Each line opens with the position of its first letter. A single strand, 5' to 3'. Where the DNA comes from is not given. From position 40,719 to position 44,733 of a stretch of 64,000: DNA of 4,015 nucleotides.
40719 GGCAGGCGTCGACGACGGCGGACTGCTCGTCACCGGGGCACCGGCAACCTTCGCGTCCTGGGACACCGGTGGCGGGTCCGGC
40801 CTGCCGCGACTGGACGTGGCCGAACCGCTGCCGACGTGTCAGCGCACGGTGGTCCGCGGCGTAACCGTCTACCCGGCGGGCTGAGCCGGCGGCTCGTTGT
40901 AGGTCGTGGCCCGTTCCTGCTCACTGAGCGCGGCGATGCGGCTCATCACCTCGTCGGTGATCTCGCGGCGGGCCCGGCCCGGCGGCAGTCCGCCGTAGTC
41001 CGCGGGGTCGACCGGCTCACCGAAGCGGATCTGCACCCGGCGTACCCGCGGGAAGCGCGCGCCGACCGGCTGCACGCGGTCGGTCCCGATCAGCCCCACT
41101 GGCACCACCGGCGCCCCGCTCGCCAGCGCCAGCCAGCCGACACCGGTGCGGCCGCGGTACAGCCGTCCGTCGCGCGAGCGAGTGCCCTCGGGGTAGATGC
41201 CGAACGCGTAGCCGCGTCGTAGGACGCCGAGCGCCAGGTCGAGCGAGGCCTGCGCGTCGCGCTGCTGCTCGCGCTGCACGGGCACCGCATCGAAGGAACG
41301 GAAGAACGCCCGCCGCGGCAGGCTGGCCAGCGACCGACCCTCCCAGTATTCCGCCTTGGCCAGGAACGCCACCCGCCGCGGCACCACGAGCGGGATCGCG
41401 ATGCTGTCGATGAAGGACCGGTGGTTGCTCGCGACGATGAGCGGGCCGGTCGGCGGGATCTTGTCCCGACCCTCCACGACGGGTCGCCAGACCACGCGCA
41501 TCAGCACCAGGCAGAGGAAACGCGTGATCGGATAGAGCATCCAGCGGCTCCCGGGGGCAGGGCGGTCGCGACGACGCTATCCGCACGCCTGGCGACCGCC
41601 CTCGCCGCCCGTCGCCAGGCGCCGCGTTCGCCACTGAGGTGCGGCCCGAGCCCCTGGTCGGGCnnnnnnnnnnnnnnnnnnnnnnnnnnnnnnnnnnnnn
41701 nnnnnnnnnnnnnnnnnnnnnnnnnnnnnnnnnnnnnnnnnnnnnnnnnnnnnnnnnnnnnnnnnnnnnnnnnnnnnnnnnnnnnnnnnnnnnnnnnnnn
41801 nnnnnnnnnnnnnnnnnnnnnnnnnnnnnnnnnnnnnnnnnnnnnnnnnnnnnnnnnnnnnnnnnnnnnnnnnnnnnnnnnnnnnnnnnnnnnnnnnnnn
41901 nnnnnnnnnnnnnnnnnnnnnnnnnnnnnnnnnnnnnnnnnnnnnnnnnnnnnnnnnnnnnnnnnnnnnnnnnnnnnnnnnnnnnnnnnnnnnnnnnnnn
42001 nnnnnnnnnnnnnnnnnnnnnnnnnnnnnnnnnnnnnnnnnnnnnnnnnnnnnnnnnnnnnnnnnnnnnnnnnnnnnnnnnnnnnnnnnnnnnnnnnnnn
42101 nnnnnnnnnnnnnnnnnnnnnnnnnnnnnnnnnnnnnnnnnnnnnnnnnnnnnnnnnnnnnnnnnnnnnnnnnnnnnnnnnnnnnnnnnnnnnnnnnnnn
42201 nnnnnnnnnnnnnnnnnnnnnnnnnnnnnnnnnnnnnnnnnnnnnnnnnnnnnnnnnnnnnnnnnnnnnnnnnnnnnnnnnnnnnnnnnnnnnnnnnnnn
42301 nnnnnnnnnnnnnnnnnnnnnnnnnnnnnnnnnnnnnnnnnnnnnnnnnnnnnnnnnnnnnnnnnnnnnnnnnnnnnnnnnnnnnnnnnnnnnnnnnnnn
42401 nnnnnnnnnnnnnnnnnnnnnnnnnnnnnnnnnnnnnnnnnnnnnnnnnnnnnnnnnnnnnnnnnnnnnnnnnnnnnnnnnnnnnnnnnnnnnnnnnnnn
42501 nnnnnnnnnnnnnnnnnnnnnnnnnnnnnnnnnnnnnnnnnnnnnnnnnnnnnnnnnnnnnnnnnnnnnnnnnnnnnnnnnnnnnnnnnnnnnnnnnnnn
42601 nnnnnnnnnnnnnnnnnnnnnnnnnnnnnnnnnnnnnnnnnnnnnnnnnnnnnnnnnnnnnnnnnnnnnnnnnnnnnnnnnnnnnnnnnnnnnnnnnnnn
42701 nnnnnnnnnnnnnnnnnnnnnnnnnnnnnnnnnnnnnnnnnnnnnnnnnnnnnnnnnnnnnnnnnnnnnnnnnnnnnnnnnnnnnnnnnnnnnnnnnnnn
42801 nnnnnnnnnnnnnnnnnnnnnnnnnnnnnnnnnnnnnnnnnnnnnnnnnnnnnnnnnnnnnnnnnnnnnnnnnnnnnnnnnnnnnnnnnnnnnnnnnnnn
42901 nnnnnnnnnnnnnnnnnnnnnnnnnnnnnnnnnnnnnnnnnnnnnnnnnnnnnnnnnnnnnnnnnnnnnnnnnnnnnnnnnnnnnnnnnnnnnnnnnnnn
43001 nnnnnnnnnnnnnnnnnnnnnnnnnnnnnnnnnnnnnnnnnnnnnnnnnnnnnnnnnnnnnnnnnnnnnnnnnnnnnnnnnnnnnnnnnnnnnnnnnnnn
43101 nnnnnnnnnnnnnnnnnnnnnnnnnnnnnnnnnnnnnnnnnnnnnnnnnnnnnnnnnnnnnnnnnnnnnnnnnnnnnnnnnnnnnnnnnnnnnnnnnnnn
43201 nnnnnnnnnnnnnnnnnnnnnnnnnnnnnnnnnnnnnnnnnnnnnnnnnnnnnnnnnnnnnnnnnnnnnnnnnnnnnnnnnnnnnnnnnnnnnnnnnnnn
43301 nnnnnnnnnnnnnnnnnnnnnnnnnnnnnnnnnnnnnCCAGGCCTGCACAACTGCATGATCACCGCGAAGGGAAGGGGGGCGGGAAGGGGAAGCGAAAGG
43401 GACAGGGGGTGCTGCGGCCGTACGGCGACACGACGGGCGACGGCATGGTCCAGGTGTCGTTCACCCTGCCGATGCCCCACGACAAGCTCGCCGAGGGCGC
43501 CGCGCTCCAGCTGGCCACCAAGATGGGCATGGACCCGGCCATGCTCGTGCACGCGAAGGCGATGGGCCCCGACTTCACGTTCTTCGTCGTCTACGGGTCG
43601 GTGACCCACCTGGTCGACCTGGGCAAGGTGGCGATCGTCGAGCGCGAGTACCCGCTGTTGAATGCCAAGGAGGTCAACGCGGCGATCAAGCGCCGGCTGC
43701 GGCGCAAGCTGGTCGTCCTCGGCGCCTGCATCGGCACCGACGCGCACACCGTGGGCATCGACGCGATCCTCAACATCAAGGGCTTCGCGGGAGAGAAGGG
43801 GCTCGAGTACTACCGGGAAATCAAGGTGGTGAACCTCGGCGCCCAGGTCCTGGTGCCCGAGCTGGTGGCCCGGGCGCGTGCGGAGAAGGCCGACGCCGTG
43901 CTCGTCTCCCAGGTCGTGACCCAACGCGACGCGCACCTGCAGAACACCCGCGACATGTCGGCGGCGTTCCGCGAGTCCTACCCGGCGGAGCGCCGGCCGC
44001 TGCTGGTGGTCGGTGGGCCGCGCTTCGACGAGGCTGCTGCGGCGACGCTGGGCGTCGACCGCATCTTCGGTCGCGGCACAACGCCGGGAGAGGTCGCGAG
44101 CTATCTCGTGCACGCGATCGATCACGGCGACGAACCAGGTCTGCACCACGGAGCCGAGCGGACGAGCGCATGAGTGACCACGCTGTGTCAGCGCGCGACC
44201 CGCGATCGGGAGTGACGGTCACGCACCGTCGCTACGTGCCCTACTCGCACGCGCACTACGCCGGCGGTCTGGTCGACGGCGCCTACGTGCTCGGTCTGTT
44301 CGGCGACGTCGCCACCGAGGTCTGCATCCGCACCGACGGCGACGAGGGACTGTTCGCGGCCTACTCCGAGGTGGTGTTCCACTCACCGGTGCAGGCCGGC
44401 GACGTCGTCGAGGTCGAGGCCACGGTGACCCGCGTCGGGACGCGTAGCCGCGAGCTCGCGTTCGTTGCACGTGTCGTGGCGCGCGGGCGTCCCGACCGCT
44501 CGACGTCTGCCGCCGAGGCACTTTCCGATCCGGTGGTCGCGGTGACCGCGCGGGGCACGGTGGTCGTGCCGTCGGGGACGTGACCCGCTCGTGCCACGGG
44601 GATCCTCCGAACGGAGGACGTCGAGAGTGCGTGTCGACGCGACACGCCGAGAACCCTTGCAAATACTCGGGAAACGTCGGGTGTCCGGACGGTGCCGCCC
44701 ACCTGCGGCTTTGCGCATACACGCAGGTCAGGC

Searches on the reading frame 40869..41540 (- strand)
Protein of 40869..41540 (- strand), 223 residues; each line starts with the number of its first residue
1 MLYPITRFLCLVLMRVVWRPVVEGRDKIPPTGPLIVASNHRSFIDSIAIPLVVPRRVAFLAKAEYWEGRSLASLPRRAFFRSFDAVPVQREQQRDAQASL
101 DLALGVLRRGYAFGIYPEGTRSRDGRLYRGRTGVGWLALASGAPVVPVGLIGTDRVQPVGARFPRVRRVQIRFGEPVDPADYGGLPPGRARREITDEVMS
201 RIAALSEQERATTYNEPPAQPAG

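Call 5: search_protein_families(library=pfam, proteins=[window:40869-41540:-], max_evalue=0.01)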
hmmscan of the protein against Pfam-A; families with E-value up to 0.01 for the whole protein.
window:40869-41540:- (223 aa): 1 family
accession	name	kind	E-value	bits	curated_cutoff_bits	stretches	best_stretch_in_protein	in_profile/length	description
PF01553.26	Acyltransferase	-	9.1e-26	90.7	23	1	21-149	3-130/132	Acyltransferase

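Call 6: search_protein_families(library=ncbifam, proteins=[window:40869-41540:-], max_evalue=0.01)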
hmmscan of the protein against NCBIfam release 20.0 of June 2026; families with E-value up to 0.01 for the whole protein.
window:40869-41540:- (223 aa): 8 families
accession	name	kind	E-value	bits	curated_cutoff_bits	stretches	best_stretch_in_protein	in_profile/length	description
NF006386.0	PRK08633.1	equivalog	1.6e-22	79.2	1221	1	5-152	414-553/1147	acyl-[ACP]--phospholipid O-acyltransferase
TIGR00530.1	AGP_acyltrn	subfamily_domain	1.5e-18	66.8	102.95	1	24-150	8-129/130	1-acylglycerol-3-phosphate O-acyltransferase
NF005291.0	PRK06814.1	equivalog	2.2e-08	32.5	1349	1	7-204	428-620/1140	acyl-[ACP]--phospholipid O-acyltransferase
NF005959.0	PRK08043.1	equivalog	2.7e-08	32.6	886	1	11-156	7-143/719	bifunctional acyl-ACP--phospholipid O-acyltransferase/long-chain-fatty-acid--ACP ligase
NF052553.1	LyOrLpactfOlsABRUA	equivalog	3.4e-06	26.4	300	1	27-134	60-160/263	lyso-ornithine lipid O-acyltransferase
NF011593.0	PRK15018.1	equivalog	0.00023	21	501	1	108-155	137-184/245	1-acylglycerol-3-phosphate O-acyltransferase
NF052552.1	LyOrLpactfOlsARHOCB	equivalog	0.0014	17.7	300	1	10-125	69-170/271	lyso-ornithine lipid O-acyltransferase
TIGR03703.1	plsB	equivalog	0.0049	15.4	618.5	1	107-134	368-395/799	glycerol-3-phosphate 1-O-acyltransferase PlsB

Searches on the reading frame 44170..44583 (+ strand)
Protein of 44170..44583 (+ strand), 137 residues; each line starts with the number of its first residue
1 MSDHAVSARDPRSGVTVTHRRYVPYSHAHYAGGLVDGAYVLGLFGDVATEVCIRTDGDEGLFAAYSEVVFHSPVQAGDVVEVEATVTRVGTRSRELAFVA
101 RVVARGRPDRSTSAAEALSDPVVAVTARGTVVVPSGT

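Call 5: search_protein_families(library=pfam, proteins=[window:44170-44583:+], max_evalue=0.01)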
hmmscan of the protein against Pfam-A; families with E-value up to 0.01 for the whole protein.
window:44170-44583:+ (137 aa): 1 family
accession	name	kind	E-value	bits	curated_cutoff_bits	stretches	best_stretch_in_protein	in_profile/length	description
PF03061.28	4HBT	-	7.5e-07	29.8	20.6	1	35-93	4-63/79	Thioesterase superfamily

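Call 6: search_protein_families(library=ncbifam, proteins=[window:44170-44583:+], max_evalue=0.01)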
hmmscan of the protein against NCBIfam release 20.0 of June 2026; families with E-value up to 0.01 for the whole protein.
window:44170-44583:+ (137 aa): 2 families
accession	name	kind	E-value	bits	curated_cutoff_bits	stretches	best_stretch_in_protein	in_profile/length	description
NF052388.1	Lys_ferment_KAL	equivalog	9.5e-56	187.3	160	1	16-134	2-120/120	3-aminobutyryl-CoA ammonia lyase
NF052389.1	Lys_KAL_CLE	exception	6e-37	127.4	725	1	14-135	2-125/440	bifunctional 3-aminobutyryl-CoA ammonia lyase/3-keto-5-aminohexanoate cleavage enzyme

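Call 32: search_protein_representatives(protein=window:44170-44583:+)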
Query: 137 residues. Proteins with E-value up to 0.001 (for the whole library): 764; up to 1e-10: 427; up to 1e-30: 50. The best 150 are listed.
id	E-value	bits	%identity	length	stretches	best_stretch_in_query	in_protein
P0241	2.8e-52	192.4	73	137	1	8-135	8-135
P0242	4.0e-49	182.2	72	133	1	11-135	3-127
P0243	4.8e-47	175.5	70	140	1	11-135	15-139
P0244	2.8e-46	173.0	71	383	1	12-135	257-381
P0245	5.3e-45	168.9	66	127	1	13-134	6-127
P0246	6.9e-44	165.3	79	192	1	12-107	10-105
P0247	1.6e-43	164.1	70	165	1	14-128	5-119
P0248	5.5e-43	162.4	65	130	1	13-135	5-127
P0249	8.6e-42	158.5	65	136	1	14-135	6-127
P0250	4.2e-40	153.1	72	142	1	11-109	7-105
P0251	4.9e-40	152.8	69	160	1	9-113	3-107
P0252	6.7e-40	152.4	72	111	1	7-108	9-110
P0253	2.4e-39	150.6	68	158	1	12-115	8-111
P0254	3.9e-39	149.9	73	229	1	14-109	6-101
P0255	5.3e-39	149.5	66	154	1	14-120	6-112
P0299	2.8e-29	118.1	62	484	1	14-136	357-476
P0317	2.2e-27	112.0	61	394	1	8-107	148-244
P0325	2.6e-26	108.5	56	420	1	10-117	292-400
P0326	2.6e-26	108.5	50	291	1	3-134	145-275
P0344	7.5e-24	100.5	48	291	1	17-134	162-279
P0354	2.0e-22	96.0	48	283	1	24-135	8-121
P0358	2.8e-22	95.4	53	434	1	25-135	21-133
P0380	2.2e-20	89.4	45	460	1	16-135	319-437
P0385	3.8e-20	88.6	48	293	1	20-130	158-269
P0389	4.4e-20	88.3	46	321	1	15-134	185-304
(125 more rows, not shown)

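Call 34: search_protein_families(library=pfam, proteins=[P0358, P0380, P0299, P0325, P0389, P0326, P0344, P0354, P0385, P0317], max_evalue=0.001)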
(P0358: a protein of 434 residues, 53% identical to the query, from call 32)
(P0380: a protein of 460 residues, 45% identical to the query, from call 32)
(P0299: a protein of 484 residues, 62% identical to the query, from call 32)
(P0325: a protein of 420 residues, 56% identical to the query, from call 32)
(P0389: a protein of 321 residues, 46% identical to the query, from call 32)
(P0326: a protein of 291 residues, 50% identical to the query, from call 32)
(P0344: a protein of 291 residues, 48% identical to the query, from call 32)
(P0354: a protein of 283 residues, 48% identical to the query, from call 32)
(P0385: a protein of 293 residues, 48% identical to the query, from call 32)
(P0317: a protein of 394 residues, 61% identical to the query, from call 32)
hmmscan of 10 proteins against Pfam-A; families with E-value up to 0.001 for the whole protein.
P0358 (434 aa): 2 families
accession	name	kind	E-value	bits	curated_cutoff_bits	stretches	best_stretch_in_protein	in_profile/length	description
PF05853.18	BKACE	-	2.3e-92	309.7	24.8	1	161-433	2-274/274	beta-keto acid cleavage enzyme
PF03061.28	4HBT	-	1.9e-05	25.3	20.6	1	33-95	6-69/79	Thioesterase superfamily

P0380 (460 aa): 6 families
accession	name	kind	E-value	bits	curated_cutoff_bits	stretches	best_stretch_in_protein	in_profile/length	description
PF02737.24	3HCDH_N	-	3.2e-41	141.6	22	1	4-163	2-179/180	3-hydroxyacyl-CoA dehydrogenase, NAD binding domain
PF00725.27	3HCDH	-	6.8e-19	68.6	22.1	1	166-265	1-97/97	3-hydroxyacyl-CoA dehydrogenase, C-terminal domain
PF03061.28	4HBT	-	2.6e-06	28.1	20.6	1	335-404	2-72/79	Thioesterase superfamily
PF03446.21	NAD_binding_2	-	1.1e-05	26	21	1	3-95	1-88/161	NAD binding domain of 6-phosphogluconate dehydrogenase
PF03435.24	Sacchrp_dh_NADP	-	0.00092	20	25.1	0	4-73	1-76/129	Saccharopine dehydrogenase NADP binding domain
PF01210.29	NAD_Gly3P_dh_N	-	0.00095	19.6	23.1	0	4-75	2-79/158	NAD-dependent glycerol-3-phosphate dehydrogenase N-terminus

P0299 (484 aa): 3 families
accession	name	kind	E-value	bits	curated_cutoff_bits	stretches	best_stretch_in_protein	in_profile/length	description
PF00107.32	ADH_zinc_N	-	4.1e-06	27.2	31.8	1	207-297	3-91/129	Zinc-binding dehydrogenase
PF13460.12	NAD_binding_10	-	1.5e-05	25.4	27.2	1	201-276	1-72/184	NAD(P)H-binding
PF03061.28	4HBT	-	0.00018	22.2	20.6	1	388-443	13-70/79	Thioesterase superfamily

P0325 (420 aa): 0 families

P0389 (321 aa): 2 families
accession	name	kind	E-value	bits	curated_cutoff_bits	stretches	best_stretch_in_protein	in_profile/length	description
PF01648.25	ACPS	-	1.8e-12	47.7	25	1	10-122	1-110/111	4'-phosphopantetheinyl transferase superfamily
PF17837.6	4PPT_N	-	0.00019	21.9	27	1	48-123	11-67/68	4'-phosphopantetheinyl transferase N-terminal domain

P0326 (291 aa): 1 family
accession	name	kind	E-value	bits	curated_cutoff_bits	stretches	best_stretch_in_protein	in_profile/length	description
PF01648.25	ACPS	-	8.7e-10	39.1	25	1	3-99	2-102/111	4'-phosphopantetheinyl transferase superfamily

P0344 (291 aa): 3 families
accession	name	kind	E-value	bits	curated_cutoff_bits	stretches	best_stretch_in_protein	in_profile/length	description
PF01648.25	ACPS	-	4.6e-11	43.2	25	1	6-96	3-94/111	4'-phosphopantetheinyl transferase superfamily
PF17837.6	4PPT_N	-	0.00014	22.3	27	0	41-64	10-33/68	4'-phosphopantetheinyl transferase N-terminal domain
PF01575.25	MaoC_dehydratas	-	0.00017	21.6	27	1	209-248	79-118/123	MaoC like domain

P0354 (283 aa): 2 families
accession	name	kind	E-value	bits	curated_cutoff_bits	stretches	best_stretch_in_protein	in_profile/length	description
PF05853.18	BKACE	-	3.2e-39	135.4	24.8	1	138-270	1-131/274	beta-keto acid cleavage enzyme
PF03061.28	4HBT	-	1.5e-05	25.7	20.6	1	21-85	6-71/79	Thioesterase superfamily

P0385 (293 aa): 1 family
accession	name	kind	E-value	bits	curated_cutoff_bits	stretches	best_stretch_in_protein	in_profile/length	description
PF03061.28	4HBT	-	1.8e-06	28.6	20.6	1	175-237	6-69/79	Thioesterase superfamily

P0317 (394 aa): 1 family
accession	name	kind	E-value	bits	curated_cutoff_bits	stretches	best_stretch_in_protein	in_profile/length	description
PF02310.24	B12-binding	-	1.3e-13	51.2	32.1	1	2-126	2-116/121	B12 binding domain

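Call 55: search_protein_families(library=ncbifam, proteins=[P0358], max_evalue=0.00001)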
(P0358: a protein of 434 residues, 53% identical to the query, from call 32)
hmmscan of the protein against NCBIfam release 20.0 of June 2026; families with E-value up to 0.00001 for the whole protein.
P0358 (434 aa): 5 families
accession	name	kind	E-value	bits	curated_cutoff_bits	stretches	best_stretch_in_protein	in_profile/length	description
NF052389.1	Lys_KAL_CLE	exception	8.7e-186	617.9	725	1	11-434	3-437/440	bifunctional 3-aminobutyryl-CoA ammonia lyase/3-keto-5-aminohexanoate cleavage enzyme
NF052387.1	Lys_ferment_KCE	equivalog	2e-106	355.3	382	1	161-433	2-267/267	3-keto-5-aminohexanoate cleavage enzyme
NF053568.1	3OXCoAcCUPNH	equivalog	1e-64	218.5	350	1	161-433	4-272/274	3-oxoadipate:acetyl-CoA acetyltransferase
NF053538.1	DixhxACActTsKce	equivalog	1.9e-61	207.8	430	2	276-433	144-302/310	3,5-dioxohexanoate:acetyl-CoA acetone transferase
NF052388.1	Lys_ferment_KAL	equivalog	3.8e-51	172.5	160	1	13-132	3-120/120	3-aminobutyryl-CoA ammonia lyase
